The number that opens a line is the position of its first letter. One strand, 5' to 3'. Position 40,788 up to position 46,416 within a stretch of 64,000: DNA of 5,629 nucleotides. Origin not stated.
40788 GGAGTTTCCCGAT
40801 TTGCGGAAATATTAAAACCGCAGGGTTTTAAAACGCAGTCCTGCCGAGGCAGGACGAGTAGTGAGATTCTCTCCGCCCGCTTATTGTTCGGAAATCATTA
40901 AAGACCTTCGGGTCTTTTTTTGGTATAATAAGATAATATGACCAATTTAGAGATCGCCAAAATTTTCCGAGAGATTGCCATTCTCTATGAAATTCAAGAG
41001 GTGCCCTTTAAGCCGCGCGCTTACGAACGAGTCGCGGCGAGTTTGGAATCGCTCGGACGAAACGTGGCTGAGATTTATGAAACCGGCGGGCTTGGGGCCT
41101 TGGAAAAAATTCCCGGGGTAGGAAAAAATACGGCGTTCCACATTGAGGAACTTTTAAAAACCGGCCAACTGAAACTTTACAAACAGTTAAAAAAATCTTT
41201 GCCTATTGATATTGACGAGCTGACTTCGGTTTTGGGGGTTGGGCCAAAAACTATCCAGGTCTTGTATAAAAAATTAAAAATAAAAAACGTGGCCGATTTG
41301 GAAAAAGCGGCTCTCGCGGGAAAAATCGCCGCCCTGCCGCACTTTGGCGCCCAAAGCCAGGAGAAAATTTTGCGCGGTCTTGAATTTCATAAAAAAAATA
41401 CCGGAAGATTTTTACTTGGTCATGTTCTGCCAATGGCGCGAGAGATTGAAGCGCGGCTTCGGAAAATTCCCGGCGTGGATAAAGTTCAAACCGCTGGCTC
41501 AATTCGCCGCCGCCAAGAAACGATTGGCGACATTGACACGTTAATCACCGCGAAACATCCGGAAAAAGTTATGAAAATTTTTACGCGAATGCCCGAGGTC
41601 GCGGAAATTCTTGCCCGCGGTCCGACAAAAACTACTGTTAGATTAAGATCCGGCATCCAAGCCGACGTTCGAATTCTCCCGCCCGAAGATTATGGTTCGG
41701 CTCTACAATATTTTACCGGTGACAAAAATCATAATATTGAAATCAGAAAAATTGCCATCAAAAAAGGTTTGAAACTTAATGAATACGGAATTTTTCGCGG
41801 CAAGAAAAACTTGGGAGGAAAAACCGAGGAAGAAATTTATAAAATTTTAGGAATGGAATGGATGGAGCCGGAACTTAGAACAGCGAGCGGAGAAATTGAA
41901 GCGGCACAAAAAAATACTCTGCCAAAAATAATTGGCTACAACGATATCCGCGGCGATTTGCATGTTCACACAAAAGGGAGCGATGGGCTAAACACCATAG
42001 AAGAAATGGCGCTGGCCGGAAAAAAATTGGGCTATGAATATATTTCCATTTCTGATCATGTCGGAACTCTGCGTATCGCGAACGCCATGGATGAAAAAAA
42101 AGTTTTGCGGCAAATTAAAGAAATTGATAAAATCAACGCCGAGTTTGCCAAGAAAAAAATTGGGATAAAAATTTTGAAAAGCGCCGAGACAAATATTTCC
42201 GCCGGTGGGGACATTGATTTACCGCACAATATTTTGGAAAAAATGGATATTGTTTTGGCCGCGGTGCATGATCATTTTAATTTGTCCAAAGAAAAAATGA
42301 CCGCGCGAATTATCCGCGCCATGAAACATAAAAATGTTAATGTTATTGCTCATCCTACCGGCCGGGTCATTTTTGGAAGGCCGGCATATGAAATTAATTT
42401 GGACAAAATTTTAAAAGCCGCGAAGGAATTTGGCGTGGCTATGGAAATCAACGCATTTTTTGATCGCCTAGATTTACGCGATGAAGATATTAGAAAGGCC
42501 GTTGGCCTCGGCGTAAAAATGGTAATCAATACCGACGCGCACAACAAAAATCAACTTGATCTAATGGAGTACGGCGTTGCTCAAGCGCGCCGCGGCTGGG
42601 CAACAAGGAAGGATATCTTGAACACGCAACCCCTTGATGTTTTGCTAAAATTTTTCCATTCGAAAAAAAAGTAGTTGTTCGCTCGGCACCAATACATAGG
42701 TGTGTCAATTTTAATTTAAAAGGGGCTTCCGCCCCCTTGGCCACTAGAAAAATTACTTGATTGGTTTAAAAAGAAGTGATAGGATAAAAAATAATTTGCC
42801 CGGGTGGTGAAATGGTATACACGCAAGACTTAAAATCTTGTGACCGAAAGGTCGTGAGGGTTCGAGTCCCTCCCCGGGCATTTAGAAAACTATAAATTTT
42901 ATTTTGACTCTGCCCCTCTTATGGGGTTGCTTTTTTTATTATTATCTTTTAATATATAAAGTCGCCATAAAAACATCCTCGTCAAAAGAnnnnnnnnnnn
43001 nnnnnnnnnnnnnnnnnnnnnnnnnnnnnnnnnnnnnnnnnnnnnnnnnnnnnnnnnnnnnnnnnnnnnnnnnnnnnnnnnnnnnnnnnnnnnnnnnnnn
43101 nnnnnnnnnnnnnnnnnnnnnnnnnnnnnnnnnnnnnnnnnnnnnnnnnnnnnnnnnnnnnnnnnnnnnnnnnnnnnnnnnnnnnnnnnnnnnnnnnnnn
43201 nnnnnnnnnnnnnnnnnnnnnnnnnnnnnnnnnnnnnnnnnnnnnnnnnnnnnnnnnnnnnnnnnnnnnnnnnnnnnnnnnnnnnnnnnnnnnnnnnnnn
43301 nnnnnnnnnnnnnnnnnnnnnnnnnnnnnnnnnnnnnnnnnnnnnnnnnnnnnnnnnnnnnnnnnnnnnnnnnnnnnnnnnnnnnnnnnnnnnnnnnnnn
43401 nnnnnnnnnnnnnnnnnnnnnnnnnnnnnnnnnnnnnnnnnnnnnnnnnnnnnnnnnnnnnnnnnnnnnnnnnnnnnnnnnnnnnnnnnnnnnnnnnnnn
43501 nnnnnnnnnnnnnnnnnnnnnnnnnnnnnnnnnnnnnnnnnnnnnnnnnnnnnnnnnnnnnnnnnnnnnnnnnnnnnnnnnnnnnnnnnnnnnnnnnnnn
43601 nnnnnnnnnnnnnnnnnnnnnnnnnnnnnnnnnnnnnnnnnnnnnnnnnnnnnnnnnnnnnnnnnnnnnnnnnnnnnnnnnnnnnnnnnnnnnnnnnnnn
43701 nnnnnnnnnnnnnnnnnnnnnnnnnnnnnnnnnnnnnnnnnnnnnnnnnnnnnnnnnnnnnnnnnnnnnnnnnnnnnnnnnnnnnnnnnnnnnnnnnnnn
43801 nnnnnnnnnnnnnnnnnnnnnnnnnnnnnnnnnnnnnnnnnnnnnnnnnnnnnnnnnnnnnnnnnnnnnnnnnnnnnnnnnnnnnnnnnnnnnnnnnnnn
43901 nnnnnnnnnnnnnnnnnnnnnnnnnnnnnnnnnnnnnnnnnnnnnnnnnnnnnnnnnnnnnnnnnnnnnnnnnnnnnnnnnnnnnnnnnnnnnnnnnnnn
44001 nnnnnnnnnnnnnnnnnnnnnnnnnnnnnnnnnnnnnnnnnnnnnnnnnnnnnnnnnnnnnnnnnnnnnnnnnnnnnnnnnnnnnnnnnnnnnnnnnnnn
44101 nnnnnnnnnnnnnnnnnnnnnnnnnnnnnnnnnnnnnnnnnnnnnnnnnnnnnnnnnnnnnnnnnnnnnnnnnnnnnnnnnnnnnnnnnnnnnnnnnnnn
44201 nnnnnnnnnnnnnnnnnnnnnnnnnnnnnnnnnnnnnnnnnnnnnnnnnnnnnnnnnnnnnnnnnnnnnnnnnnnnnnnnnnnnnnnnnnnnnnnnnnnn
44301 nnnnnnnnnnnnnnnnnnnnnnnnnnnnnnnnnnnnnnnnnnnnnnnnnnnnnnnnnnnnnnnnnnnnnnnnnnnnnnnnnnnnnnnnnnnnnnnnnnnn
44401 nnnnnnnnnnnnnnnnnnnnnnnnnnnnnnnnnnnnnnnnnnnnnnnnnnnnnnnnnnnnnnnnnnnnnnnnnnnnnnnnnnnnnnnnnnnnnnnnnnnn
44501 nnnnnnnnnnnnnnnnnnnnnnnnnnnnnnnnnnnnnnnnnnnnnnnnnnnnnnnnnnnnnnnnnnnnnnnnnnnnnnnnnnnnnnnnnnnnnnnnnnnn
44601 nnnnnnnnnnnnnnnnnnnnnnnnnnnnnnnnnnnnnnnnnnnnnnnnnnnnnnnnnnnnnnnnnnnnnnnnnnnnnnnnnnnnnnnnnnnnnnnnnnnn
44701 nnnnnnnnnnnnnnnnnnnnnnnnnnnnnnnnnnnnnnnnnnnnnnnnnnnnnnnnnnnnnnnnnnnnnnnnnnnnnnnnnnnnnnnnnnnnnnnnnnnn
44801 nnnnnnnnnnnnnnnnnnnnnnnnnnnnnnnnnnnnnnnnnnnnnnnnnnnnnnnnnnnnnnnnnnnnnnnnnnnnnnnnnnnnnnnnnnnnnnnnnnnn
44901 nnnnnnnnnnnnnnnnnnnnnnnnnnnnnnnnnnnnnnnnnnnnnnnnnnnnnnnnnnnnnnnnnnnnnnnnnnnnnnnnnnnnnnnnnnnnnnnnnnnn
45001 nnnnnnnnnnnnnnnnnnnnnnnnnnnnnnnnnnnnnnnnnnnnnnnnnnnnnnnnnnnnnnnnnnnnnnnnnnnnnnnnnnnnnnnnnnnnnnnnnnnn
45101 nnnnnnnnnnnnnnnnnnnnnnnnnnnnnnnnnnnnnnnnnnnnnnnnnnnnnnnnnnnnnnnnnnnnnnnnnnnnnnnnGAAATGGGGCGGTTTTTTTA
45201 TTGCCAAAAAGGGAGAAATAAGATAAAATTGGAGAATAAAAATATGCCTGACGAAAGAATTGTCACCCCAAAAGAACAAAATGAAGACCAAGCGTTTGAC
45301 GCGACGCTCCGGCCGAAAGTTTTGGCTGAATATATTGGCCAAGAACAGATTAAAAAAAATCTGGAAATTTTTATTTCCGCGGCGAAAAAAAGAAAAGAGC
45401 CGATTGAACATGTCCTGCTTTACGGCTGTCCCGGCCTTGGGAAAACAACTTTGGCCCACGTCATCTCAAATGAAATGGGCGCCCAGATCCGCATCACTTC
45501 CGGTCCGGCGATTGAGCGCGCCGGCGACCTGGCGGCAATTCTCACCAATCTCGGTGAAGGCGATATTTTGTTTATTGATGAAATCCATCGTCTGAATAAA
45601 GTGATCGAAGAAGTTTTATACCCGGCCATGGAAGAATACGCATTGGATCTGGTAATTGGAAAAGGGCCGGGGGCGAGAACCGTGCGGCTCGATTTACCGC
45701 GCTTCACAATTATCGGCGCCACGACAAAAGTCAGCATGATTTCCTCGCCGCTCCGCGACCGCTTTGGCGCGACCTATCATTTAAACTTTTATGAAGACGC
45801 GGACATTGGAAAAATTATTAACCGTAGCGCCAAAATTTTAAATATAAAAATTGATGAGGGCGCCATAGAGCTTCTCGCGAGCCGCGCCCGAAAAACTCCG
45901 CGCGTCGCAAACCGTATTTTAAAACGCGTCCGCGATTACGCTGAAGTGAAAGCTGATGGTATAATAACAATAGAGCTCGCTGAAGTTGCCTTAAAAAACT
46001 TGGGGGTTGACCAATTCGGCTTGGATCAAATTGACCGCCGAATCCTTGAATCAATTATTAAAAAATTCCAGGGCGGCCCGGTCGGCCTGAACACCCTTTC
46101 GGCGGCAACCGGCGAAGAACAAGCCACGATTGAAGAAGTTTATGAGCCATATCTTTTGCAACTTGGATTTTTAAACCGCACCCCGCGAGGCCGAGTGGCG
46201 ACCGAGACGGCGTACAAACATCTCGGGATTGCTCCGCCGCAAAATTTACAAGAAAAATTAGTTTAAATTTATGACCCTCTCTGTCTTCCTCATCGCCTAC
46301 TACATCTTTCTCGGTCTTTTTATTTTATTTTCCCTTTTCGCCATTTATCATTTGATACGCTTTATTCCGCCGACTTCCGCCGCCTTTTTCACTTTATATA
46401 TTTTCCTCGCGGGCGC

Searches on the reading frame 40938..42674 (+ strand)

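Call 32: search_protein_families(library=pfam, proteins=[window:40938-42674:+], max_evalue=0.001)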
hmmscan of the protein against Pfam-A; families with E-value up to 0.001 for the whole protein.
window:40938-42674:+ (578 aa): 6 families
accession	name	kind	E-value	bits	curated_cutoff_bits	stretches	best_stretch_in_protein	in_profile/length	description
PF14791.11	DNA_pol_B_thumb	-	4.4e-24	84.6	25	1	255-314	1-62/63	DNA polymerase beta thumb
PF14716.13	HHH_8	-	6.8e-17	62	30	1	1-78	1-73/73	Helix-hairpin-helix domain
PF14520.12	HHH_5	-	1.2e-08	35.7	27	1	93-148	2-55/57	Helix-hairpin-helix domain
PF02811.25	PHP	-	1.8e-07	32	26.4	1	340-505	1-162/164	PHP domain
PF00633.29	HHH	-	1.5e-05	25.1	24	0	88-109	6-27/30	Helix-hairpin-helix motif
PF14792.12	DNA_pol_B_palm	-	8.7e-05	23.2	25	1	168-211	12-55/113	DNA polymerase beta palm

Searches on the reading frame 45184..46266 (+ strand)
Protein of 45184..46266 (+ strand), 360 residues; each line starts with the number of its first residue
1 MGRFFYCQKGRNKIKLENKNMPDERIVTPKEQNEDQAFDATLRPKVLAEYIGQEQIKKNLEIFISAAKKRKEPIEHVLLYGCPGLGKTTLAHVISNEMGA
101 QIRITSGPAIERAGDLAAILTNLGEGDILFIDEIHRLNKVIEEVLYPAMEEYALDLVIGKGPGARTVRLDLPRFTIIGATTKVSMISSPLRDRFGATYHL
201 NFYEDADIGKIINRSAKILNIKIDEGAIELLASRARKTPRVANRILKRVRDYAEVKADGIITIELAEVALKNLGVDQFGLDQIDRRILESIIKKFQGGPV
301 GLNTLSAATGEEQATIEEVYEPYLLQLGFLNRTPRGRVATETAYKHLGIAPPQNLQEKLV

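Call 32: search_protein_families(library=pfam, proteins=[window:45184-46266:+], max_evalue=0.001)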
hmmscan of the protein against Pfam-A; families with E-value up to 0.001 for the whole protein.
window:45184-46266:+ (360 aa): 10 families
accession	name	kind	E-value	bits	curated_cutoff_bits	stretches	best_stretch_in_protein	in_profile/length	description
PF05496.18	RuvB_N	-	3.7e-78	261.2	27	1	42-200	1-159/159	Holliday junction DNA helicase RuvB P-loop domain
PF17864.7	AAA_lid_4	-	4.3e-26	90.9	27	1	203-276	1-74/74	RuvB AAA lid domain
PF05491.19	RuvB_C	-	4.4e-26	91.1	24.7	1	278-347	2-71/72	RuvB C-terminal winged helix domain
PF00004.35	AAA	-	2e-19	70.7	21.2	1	77-198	1-127/131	ATPase family associated with various cellular activities (AAA)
PF07728.20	AAA_5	-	3.5e-09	37.2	22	1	76-194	1-139/139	AAA domain (dynein-related subfamily)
PF06068.19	TIP49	-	2e-05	24.4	23.8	1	49-105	25-81/347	TIP49 P-loop domain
PF05673.19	DUF815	-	0.00024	20.8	23.8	0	52-133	32-115/249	Protein of unknown function (DUF815)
PF01078.27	Mg_chelatase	-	0.00034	20.5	20.3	0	47-95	2-43/207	Magnesium chelatase, subunit ChlI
PF07726.17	AAA_3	-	0.00082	19.7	27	0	76-103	1-28/131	ATPase family associated with various cellular activities (AAA)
PF00931.28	NB-ARC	-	0.00082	19.1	23.5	0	71-97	15-41/248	NB-ARC domain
